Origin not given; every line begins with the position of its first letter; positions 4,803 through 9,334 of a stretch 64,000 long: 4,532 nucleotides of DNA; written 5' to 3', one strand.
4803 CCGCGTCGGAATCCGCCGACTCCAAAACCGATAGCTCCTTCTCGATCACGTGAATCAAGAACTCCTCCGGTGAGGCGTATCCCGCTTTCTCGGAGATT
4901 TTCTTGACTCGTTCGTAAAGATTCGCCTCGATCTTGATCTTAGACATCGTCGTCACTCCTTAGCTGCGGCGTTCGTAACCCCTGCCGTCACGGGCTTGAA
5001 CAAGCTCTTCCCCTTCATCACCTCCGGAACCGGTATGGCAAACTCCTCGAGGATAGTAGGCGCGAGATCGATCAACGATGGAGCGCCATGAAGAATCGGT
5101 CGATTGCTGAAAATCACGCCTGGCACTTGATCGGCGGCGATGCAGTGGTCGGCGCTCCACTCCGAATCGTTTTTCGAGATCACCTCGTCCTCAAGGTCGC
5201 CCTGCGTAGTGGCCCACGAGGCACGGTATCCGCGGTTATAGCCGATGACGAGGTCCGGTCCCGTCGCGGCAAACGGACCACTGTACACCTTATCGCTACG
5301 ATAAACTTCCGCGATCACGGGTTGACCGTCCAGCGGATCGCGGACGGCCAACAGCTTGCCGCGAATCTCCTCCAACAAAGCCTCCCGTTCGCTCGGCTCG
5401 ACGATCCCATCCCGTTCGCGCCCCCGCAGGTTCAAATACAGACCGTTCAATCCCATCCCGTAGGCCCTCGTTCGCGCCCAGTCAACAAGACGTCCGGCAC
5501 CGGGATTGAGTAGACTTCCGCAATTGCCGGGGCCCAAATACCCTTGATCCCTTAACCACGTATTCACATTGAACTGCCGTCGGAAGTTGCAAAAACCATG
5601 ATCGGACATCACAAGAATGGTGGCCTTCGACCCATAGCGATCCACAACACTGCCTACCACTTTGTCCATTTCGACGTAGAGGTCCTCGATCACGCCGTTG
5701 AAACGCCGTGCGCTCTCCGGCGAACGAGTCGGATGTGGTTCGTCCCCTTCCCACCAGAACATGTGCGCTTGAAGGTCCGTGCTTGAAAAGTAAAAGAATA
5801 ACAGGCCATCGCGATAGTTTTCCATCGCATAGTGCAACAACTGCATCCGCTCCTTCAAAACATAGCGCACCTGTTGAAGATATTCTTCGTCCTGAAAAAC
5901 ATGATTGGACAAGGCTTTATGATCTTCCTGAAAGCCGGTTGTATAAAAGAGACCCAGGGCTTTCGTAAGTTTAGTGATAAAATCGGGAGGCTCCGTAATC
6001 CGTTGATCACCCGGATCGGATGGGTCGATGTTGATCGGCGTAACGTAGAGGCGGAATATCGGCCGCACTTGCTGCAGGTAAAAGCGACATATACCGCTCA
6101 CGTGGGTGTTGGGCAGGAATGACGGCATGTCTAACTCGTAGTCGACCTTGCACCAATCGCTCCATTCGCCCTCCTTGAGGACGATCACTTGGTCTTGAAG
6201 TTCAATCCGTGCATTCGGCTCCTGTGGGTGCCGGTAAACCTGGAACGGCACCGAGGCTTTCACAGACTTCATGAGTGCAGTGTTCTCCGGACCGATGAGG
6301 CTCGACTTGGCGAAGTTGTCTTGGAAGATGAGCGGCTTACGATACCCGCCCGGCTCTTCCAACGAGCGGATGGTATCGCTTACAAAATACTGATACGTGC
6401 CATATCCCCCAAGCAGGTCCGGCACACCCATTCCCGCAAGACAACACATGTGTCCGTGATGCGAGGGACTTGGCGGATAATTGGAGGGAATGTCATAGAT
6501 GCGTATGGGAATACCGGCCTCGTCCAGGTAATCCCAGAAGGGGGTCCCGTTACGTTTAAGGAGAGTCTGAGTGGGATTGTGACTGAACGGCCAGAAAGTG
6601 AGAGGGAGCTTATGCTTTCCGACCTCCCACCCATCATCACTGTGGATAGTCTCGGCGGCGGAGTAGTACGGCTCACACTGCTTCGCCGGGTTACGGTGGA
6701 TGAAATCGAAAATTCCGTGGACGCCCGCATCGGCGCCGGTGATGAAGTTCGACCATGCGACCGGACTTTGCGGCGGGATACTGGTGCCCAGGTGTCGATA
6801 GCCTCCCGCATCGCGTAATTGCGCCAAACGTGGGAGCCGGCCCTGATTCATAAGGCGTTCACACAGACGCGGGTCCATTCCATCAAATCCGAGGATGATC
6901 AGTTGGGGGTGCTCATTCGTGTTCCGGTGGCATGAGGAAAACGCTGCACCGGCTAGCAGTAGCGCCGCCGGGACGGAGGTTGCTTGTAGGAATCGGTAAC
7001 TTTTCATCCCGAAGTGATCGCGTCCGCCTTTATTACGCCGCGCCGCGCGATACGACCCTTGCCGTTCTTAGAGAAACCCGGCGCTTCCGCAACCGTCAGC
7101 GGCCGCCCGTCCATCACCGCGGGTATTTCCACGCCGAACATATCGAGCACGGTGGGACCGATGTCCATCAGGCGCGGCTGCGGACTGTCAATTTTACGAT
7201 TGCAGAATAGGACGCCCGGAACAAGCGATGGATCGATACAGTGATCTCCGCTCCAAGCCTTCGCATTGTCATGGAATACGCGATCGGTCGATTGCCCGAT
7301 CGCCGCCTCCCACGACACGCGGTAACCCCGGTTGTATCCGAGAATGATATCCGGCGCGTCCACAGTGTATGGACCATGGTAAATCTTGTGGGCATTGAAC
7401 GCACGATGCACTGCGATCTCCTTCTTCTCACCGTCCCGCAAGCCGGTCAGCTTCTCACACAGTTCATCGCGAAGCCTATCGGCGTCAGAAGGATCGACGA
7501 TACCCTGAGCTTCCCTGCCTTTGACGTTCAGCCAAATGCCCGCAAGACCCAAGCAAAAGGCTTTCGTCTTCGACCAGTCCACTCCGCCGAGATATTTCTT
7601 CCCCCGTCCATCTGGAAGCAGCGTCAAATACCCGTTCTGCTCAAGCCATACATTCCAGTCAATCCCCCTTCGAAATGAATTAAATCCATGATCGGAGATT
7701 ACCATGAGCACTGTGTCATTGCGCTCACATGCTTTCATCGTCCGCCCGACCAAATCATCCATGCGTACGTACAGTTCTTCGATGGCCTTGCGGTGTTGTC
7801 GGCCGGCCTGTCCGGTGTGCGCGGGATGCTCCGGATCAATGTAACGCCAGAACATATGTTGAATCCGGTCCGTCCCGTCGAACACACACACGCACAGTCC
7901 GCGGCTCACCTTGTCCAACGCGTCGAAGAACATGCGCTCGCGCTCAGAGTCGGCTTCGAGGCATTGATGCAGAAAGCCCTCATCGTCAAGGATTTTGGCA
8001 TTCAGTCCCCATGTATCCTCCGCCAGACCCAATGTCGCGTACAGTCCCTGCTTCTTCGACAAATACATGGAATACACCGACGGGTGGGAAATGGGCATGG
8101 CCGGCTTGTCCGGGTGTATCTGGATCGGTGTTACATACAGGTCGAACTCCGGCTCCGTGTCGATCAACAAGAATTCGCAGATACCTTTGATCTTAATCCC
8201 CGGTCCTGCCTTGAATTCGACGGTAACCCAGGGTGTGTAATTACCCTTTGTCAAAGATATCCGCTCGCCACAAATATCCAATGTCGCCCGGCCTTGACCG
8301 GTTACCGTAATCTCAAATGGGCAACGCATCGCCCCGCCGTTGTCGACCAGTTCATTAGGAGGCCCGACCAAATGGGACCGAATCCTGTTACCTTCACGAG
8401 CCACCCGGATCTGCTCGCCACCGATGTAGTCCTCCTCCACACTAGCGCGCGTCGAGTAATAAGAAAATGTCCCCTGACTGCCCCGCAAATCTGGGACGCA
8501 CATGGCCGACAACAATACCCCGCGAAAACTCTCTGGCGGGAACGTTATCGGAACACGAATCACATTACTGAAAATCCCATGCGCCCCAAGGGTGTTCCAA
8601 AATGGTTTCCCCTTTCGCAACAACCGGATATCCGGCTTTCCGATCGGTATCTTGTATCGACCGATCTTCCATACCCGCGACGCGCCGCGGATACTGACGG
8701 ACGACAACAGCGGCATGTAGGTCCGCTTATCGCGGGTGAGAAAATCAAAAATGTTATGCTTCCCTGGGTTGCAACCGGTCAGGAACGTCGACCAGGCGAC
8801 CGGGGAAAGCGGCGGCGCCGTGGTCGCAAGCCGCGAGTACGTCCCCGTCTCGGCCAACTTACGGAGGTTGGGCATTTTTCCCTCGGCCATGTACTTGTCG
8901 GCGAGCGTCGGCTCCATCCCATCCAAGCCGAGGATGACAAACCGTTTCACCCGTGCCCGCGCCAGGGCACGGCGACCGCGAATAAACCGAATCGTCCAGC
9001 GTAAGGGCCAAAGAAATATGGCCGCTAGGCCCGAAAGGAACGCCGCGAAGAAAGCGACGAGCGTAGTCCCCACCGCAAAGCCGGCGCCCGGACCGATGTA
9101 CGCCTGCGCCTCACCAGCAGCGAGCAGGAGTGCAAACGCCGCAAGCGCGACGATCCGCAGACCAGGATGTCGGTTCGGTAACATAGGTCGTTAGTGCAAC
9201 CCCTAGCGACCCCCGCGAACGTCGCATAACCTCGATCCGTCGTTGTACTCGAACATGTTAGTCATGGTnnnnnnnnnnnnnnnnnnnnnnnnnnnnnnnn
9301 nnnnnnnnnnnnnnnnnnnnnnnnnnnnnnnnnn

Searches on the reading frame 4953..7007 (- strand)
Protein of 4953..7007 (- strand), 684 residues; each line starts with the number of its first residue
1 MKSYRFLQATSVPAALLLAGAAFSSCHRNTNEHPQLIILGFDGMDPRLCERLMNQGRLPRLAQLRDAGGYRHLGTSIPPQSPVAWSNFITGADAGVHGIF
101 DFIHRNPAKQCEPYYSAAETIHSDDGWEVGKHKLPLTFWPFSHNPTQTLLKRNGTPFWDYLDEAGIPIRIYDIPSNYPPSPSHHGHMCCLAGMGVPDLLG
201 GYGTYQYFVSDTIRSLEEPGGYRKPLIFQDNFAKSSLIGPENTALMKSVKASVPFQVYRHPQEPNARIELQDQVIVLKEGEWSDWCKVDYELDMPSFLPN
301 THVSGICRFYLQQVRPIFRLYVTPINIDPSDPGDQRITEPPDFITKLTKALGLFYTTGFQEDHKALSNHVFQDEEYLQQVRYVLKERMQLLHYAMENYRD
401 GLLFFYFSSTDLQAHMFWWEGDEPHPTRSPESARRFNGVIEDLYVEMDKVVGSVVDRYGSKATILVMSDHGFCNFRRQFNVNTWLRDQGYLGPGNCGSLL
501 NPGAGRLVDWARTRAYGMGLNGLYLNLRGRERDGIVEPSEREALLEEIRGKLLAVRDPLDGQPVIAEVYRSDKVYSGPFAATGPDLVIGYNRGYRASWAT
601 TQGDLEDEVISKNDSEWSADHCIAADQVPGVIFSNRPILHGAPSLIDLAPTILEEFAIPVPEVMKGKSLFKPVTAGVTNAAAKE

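Call 90: search_protein_families(library=pfam, proteins=[window:4953-7007:-], max_evalue=0.001)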
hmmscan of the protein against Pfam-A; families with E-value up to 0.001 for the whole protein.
window:4953-7007:- (684 aa): 1 family
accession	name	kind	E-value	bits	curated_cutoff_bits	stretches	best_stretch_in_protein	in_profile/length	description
PF01663.27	Phosphodiest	-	1.3e-29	104.3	23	2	386-595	143-322/342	Type I phosphodiesterase / nucleotide pyrophosphatase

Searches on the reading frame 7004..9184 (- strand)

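Call 90: search_protein_families(library=pfam, proteins=[window:7004-9184:-], max_evalue=0.001)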
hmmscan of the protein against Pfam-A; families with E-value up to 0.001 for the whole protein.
window:7004-9184:- (726 aa): 1 family
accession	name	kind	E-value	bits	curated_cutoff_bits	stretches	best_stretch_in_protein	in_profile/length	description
PF01663.27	Phosphodiest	-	2.1e-34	120.1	23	2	417-624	157-324/342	Type I phosphodiesterase / nucleotide pyrophosphatase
